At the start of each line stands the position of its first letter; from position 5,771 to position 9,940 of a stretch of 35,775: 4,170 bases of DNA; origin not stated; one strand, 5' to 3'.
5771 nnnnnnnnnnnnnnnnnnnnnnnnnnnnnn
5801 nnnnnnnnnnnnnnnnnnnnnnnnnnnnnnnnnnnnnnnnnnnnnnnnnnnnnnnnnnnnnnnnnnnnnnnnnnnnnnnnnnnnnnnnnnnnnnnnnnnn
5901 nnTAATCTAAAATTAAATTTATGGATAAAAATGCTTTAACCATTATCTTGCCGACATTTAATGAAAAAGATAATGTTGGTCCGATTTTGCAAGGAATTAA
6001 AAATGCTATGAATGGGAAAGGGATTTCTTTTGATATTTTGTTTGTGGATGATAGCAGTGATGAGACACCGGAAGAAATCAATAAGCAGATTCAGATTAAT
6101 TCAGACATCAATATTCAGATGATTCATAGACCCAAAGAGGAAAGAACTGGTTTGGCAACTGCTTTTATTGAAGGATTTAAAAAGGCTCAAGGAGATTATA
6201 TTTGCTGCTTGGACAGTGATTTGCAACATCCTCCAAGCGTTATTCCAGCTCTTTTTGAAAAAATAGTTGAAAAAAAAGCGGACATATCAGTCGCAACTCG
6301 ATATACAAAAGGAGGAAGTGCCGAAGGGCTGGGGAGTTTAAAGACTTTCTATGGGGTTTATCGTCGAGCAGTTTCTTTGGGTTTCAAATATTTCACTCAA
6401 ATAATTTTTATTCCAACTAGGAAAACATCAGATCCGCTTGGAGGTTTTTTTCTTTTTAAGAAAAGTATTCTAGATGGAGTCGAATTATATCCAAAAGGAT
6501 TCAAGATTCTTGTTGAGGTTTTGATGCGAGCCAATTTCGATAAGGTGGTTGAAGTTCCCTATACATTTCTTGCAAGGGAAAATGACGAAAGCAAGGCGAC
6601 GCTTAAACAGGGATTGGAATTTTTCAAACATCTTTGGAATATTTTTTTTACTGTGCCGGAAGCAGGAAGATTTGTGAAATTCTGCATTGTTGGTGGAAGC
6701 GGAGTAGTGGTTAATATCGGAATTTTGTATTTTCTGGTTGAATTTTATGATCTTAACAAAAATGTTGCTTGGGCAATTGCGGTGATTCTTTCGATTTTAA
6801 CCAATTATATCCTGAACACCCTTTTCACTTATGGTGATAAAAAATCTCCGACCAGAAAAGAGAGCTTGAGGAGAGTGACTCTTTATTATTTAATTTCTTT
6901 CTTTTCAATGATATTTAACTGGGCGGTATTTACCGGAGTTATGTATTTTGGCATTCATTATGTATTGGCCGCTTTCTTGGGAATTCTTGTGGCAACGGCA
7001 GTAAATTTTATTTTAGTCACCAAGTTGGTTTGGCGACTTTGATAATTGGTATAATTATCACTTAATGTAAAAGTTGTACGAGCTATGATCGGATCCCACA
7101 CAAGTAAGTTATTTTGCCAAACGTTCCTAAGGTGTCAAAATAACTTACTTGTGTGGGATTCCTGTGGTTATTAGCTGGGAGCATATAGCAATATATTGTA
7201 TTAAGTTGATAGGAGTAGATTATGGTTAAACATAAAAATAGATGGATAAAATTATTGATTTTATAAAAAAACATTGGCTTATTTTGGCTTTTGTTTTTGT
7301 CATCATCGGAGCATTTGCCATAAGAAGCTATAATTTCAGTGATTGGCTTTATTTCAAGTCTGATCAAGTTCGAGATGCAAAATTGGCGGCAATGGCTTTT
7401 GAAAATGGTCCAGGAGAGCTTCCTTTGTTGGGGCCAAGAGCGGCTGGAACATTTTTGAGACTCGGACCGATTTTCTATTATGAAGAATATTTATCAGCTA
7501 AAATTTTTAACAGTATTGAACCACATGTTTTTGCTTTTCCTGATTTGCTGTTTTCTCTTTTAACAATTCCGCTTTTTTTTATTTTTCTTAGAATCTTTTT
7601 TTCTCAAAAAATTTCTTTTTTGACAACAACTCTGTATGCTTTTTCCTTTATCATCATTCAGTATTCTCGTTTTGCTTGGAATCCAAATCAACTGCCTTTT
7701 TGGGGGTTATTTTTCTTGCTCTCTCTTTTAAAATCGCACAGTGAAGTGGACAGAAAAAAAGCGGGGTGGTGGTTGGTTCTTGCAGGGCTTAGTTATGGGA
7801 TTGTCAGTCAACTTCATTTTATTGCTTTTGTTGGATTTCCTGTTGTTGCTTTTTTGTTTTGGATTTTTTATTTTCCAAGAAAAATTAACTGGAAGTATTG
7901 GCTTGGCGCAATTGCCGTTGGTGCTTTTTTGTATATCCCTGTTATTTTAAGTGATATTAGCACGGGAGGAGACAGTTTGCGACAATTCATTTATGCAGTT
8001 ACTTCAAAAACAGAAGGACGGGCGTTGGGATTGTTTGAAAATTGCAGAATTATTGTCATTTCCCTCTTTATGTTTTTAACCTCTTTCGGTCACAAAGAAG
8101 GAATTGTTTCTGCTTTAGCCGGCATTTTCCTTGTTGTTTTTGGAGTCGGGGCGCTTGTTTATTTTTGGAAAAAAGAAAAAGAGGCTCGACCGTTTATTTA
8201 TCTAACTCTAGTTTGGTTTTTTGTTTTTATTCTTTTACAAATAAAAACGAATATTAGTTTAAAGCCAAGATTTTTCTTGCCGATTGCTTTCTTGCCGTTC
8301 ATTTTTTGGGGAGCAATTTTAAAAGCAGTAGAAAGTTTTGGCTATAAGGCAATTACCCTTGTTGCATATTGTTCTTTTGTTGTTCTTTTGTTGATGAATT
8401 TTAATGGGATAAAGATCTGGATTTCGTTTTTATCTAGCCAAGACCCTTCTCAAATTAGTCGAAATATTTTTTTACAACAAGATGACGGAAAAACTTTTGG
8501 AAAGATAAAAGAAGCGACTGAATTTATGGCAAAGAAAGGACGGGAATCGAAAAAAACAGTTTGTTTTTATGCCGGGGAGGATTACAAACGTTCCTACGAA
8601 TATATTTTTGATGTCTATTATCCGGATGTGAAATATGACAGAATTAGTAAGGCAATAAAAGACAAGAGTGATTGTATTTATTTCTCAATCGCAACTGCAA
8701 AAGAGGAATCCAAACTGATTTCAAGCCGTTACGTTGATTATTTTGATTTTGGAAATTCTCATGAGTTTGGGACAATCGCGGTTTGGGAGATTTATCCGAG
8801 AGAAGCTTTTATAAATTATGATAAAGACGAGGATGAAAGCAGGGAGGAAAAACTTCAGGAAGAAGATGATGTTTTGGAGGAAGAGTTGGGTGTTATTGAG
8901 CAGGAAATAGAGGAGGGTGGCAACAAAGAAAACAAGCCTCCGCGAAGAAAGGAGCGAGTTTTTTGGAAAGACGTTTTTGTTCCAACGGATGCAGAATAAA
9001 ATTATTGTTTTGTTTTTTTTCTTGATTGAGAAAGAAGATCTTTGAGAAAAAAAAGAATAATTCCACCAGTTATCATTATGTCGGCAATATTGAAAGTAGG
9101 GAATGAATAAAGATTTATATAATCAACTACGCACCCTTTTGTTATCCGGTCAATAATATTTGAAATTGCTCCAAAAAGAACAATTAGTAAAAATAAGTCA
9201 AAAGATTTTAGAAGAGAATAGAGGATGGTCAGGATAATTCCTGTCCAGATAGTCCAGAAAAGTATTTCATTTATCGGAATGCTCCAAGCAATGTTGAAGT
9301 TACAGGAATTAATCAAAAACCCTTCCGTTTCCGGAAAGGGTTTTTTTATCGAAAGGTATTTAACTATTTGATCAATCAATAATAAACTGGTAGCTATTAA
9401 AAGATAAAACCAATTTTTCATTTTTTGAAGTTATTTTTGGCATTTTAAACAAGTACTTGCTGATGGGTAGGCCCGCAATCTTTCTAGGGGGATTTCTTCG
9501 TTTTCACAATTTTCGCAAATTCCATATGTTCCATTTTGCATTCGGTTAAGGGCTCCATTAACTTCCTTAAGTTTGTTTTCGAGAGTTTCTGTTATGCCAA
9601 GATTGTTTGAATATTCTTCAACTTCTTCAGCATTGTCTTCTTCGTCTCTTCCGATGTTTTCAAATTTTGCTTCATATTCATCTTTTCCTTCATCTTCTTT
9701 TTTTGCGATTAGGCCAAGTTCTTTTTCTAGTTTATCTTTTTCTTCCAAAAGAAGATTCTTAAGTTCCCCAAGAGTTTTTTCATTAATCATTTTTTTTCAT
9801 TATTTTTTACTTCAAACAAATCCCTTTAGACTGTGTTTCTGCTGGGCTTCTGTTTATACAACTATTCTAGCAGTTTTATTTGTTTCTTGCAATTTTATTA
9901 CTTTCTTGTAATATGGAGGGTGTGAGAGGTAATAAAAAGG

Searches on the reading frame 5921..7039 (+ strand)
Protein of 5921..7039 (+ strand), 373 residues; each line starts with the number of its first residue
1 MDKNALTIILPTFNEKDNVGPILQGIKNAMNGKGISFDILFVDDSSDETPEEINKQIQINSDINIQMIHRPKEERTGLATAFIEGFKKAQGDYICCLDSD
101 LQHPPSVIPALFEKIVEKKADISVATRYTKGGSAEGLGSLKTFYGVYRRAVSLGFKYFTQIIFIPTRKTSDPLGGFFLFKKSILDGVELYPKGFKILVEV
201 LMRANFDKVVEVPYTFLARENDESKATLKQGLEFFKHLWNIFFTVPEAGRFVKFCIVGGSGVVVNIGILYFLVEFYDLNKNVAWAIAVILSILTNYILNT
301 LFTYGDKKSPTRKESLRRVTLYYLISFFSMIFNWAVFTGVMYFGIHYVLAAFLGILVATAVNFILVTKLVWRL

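Call 25: search_protein_families(library=pfam, proteins=[window:5921-7039:+], max_evalue=0.0001)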
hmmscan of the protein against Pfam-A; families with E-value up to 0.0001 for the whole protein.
window:5921-7039:+ (373 aa): 2 families
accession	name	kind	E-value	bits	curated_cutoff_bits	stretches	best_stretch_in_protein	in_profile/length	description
PF00535.33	Glycos_transf_2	-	2e-29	103.1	23.3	1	7-185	1-165/168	Glycosyl transferase family 2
PF04138.20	GtrA_DPMS_TM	-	4.7e-20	72.4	26.1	1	253-371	1-117/117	GtrA/DPMS, transmembrane domain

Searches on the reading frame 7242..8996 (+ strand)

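Call 25: search_protein_families(library=pfam, proteins=[window:7242-8996:+], max_evalue=0.0001)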
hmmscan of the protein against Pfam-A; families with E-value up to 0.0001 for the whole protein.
window:7242-8996:+ (585 aa): 1 family
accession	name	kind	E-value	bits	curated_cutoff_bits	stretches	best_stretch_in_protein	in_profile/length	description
PF02366.24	PMT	-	4.1e-06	27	22.7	1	98-217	87-208/245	Dolichyl-phosphate-mannose-protein mannosyltransferase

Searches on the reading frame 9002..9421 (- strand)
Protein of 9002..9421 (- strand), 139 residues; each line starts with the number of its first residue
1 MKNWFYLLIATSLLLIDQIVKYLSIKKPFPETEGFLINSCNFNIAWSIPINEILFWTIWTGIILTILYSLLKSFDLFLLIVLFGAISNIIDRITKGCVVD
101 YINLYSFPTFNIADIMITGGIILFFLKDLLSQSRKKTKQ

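Call 25: search_protein_families(library=pfam, proteins=[window:9002-9421:-], max_evalue=0.0001)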
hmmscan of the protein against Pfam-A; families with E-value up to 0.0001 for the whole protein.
window:9002-9421:- (139 aa): 1 family
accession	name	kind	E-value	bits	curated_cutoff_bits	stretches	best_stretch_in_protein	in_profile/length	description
PF01252.23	Peptidase_A8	-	9.8e-18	65.2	25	1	9-127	1-139/142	Signal peptidase (SPase) II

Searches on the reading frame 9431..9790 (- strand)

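Call 25: search_protein_families(library=pfam, proteins=[window:9431-9790:-], max_evalue=0.0001)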
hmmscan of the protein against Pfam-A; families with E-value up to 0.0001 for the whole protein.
window:9431-9790:- (119 aa): 1 family
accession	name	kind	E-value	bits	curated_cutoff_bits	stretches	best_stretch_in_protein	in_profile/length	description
PF01258.23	zf-dskA_traR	-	1e-09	38.7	24.9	1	87-118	1-31/36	Prokaryotic dksA/traR C4-type zinc finger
